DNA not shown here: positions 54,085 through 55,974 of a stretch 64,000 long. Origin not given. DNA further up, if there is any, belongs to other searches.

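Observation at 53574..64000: Complete arn (Ara4N lipid A modification) operon with non-canonical composition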

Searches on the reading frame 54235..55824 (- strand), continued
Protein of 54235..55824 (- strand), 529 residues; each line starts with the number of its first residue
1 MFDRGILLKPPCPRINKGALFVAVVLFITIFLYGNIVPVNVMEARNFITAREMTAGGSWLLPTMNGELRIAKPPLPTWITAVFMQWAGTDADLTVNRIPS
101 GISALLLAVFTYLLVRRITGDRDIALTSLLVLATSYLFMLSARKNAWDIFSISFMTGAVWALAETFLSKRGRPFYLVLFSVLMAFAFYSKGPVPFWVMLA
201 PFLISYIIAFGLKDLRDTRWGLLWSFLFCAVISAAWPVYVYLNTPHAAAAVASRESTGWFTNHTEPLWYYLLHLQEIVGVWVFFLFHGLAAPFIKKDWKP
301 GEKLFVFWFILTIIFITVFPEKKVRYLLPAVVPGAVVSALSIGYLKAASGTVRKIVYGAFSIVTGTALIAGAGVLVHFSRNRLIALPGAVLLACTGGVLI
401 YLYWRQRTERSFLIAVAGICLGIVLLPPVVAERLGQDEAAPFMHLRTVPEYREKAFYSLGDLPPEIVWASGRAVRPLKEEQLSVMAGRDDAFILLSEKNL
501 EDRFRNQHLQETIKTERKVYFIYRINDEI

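Call 68: fold_search(model_id=the predicted structure, library=pdb)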
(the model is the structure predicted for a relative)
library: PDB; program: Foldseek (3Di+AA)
matches with E <= 10: 300; with E <= 0.001: 30
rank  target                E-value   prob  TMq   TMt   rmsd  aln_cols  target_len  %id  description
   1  5f15                  4.7e-16  1.00  0.72  0.71   5.9       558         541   15  Crystal Structure of ArnT from Cupriavidus metallidurans bound to Undecaprenyl phosphate (released 2016-02-17)
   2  5ezm                  6.7e-15  1.00  0.72  0.71   5.1       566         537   15  Crystal Structure of ArnT from Cupriavidus metallidurans in the apo state (released 2016-02-17)
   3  3wak                  6.5e-08  1.00  0.45  0.30  14.7       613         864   12  Crystal structure of the Archaeoglobus fulgidus oligosaccharyltransferase (O29867_ARCFU) in the apo form (released 2013-10-30)
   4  5gmy_A                1.4e-07  1.00  0.47  0.31  14.3       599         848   12  Crystal structure of the Archaeoglobus fulgidus oligosaccharyltransferase (O29867_ARCFU) tethered with an acceptor pep (released 2017-02-01)
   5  7e9s_A                3.1e-07  1.00  0.50  0.33  12.5       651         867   12  Archaeal oligosaccharyltransferase AglB from Archaeoglobus fulgidus in complex with an inhibitory peptide and a dolich (released 2021-09-08)
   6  6s7o_A                4.7e-07  1.00  0.51  0.42  14.2       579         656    9  Cryo-EM structure of human oligosaccharyltransferase complex OST-A (released 2019-12-18)
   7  9s6t_A                5.3e-07  1.00  0.52  0.56   9.5       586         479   13  Ternary cryo-EM structure of chicken ALG12 with Dol25-PP-GlcNAc2Man7, Dol25-P-Man, and Fab (released 2026-03-18)
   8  3waj                  9.2e-07  1.00  0.47  0.33  13.7       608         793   12  Crystal structure of the Archaeoglobus fulgidus oligosaccharyltransferase (O29867_ARCFU) complex with Zn and sulfate (released 2013-10-30)
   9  8b6l_I                1.5e-06  1.00  0.49  0.40  12.6       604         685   10  Subtomogram average of the human Sec61-TRAP-OSTA-translocon (released 2022-12-07)
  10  8age_A                1.5e-06  1.00  0.50  0.42  11.7       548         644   13  Structure of yeast oligosaccharylransferase complex with acceptor peptide bound (released 2022-12-07)
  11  9n9j_I                3.1e-06  1.00  0.48  0.38  15.1       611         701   11  Structure of a GRP94 folding intermediate engaged with a CCDC134- and FKBP11-bound secretory translocon (released 2025-11-19)
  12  8agb_A                5.0e-06  1.00  0.50  0.43  13.9       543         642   11  Structure of yeast oligosaccharylransferase complex with lipid-linked oligosaccharide bound (released 2022-12-07)
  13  6ftg_5                7.2e-06  1.00  0.51  0.43  14.5       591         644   13  Subtomogram average of OST-containing ribosome-translocon complexes from canine rough microsomal membranes (released 2018-03-21)
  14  9s6u_A                8.6e-06  1.00  0.46  0.45  10.7       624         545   11  Ternary cryo-EM structure of human ALG9 with Dol25-PP-GlcNAc2Man8, Dol25-P-Man and Fab (released 2026-03-18)
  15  8agc_A                2.1e-05  1.00  0.48  0.38  14.7       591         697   12  Structure of yeast oligosaccharylransferase complex with lipid-linked oligosaccharide and non-acceptor peptide bound (released 2022-12-07)
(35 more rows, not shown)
